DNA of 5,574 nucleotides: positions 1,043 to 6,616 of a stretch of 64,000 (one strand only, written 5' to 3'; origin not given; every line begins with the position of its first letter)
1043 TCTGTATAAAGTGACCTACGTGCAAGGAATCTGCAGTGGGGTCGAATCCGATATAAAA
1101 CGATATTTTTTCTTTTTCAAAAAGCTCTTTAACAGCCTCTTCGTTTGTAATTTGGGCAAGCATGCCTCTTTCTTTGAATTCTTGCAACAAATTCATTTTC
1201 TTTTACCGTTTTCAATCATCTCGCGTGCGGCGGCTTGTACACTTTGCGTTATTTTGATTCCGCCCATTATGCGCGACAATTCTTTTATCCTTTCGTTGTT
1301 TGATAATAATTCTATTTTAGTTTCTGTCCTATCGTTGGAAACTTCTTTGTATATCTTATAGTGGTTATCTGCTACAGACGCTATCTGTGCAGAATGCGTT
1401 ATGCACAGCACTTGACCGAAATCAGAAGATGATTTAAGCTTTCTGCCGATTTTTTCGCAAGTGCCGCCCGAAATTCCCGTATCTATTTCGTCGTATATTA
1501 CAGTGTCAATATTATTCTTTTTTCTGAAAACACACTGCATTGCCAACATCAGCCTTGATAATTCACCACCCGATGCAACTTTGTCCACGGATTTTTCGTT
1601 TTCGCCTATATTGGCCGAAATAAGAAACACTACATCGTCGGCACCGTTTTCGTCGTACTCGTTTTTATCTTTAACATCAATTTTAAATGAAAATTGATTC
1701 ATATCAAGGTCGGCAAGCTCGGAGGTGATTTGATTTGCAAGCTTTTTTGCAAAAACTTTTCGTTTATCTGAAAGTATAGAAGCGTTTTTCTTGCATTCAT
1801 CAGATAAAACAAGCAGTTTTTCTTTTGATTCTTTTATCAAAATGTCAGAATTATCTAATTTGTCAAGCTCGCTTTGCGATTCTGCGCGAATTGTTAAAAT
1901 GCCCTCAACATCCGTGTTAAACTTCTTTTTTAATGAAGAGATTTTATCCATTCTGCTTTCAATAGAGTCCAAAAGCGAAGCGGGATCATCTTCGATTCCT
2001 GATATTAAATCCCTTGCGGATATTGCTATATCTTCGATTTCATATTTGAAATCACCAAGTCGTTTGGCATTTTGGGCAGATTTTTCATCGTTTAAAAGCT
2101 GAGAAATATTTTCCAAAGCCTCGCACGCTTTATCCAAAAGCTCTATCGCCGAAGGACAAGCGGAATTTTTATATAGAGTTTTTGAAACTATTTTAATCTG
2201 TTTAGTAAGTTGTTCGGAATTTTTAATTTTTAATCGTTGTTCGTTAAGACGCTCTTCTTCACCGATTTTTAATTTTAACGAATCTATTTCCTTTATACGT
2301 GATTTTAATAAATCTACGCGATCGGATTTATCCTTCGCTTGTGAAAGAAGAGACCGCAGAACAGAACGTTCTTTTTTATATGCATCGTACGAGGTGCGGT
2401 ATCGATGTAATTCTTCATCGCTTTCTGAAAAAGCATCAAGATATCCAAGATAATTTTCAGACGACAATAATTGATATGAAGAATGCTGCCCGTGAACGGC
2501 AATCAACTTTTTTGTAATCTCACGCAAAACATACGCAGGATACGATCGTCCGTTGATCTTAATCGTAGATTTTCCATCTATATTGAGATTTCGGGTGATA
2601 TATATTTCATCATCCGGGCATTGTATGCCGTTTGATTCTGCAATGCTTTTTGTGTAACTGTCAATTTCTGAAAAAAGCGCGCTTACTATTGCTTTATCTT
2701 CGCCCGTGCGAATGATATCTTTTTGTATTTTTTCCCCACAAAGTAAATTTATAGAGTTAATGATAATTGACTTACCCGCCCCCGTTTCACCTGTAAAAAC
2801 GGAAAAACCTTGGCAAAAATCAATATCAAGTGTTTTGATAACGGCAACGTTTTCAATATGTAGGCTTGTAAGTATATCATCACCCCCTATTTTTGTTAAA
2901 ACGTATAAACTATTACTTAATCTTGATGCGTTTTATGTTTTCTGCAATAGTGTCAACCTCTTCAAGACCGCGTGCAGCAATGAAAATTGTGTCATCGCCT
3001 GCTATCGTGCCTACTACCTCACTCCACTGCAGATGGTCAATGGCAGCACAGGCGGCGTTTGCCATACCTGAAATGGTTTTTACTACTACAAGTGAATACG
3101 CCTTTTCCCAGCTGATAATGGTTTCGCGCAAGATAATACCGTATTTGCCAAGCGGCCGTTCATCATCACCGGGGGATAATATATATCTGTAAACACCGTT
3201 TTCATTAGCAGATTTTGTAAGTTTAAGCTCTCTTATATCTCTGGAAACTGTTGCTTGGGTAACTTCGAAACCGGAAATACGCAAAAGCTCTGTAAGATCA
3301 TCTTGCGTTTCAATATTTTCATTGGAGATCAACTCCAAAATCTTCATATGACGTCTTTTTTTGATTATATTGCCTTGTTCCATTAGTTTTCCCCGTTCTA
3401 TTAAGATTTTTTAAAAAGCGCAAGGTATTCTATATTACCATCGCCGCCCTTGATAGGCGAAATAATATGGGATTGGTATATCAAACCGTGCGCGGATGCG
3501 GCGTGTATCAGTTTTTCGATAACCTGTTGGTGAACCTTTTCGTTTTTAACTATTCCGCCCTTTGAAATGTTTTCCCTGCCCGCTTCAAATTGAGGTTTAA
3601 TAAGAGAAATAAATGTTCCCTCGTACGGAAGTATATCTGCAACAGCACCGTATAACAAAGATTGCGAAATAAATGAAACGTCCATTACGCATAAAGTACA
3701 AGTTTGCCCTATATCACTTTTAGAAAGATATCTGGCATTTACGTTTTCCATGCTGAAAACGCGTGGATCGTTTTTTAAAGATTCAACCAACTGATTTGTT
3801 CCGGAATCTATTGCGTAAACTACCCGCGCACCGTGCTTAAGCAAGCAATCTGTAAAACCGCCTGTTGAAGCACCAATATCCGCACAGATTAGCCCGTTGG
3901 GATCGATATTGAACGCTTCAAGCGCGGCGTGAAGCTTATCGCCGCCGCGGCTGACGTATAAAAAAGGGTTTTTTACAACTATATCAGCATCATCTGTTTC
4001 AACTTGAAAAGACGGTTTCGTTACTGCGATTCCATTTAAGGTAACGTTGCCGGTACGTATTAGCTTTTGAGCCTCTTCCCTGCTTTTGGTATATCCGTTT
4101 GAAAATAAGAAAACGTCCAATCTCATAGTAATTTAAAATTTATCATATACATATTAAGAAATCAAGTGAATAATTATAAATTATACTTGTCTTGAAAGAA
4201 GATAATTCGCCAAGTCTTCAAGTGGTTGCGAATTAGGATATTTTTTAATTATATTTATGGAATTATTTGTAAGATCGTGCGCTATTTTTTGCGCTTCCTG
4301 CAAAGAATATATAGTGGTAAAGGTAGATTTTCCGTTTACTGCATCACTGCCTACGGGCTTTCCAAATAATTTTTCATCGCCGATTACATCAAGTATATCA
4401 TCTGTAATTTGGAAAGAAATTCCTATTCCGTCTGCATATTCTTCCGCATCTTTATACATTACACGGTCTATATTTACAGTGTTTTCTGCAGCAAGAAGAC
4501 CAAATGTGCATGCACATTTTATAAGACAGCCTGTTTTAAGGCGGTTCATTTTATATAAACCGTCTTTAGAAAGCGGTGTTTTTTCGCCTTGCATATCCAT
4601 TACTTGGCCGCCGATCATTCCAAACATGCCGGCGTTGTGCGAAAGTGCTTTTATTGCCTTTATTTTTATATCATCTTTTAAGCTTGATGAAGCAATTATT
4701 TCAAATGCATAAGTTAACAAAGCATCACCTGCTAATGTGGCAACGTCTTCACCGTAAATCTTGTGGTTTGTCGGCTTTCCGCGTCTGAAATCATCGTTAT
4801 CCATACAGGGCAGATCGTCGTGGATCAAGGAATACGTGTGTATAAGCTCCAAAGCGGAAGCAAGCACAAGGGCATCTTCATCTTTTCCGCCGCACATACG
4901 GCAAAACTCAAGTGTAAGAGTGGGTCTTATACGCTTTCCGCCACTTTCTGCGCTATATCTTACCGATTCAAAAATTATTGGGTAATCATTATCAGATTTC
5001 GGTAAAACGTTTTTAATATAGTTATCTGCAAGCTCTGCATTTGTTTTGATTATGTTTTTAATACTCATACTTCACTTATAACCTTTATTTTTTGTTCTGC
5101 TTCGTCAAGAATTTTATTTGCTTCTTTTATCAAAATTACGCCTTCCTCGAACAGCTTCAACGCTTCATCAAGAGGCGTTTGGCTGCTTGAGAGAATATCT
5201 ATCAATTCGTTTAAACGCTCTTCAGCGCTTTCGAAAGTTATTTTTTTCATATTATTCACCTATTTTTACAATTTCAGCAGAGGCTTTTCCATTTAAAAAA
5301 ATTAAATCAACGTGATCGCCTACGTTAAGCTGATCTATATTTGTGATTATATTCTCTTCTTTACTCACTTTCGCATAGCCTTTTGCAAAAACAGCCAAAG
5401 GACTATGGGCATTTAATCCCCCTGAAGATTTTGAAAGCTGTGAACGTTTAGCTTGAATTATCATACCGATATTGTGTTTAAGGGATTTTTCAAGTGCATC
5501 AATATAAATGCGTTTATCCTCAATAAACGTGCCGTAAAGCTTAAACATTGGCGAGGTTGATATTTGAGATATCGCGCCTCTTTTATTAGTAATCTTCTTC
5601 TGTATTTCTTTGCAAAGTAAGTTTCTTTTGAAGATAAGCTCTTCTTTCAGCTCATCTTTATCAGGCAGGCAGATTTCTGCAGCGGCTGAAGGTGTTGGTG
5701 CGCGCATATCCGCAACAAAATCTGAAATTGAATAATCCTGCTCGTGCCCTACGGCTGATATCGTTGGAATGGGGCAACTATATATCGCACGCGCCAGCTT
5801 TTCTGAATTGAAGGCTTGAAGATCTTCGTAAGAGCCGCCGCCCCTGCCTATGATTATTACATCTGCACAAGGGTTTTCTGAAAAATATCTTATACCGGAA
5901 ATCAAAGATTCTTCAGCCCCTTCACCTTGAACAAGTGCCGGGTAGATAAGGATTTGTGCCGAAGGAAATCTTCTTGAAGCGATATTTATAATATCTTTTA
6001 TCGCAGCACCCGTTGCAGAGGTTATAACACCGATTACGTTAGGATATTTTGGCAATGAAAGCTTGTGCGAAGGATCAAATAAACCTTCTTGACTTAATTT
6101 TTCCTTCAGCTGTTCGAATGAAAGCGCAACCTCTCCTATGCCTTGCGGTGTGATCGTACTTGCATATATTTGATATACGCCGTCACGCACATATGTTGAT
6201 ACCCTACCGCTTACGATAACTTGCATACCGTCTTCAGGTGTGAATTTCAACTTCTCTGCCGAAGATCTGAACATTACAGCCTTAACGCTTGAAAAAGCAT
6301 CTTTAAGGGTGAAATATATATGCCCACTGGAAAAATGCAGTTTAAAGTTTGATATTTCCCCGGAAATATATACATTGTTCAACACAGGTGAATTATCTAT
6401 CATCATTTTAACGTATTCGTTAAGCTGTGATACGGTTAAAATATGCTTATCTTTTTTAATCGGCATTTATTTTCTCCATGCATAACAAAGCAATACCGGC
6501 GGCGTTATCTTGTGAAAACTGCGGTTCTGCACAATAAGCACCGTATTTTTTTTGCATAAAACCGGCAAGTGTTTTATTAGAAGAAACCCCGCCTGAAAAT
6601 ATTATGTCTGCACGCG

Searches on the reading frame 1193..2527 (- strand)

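Call 73: search_protein_families(library=pfam, proteins=[window:1193-2527:-], max_evalue=0.0001)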
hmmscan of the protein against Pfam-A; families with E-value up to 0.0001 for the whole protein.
window:1193-2527:- (444 aa): 1 family
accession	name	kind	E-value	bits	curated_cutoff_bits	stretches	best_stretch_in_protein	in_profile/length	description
PF02463.25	SMC_N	-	1.4e-07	31.6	40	1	95-395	114-214/220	RecF/RecN/SMC N terminal domain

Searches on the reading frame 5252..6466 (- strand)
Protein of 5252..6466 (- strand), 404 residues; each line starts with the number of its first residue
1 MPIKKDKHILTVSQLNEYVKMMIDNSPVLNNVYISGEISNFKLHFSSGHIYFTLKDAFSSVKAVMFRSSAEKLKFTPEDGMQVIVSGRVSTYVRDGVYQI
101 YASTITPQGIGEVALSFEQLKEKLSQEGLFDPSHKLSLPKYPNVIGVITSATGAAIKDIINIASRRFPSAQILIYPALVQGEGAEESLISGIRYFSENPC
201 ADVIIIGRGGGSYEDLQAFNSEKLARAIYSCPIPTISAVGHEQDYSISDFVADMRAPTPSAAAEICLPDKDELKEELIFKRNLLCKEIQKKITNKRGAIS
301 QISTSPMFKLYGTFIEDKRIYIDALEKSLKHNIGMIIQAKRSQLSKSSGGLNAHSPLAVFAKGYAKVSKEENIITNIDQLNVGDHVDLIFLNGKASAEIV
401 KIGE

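Call 73: search_protein_families(library=pfam, proteins=[window:5252-6466:-], max_evalue=0.0001)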
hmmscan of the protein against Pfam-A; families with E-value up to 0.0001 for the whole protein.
window:5252-6466:- (404 aa): 3 families
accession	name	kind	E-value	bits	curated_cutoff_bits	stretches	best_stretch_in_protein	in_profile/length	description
PF02601.20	Exonuc_VII_L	-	5.7e-85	286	35.9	2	129-346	1-216/315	Exonuclease VII, large subunit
PF13742.12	tRNA_anti_2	-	4e-31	107.5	27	1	10-105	1-94/95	OB-fold nucleic acid binding domain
PF01336.31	tRNA_anti-codon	-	5.8e-12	45.8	27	1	32-107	1-74/75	OB-fold nucleic acid binding domain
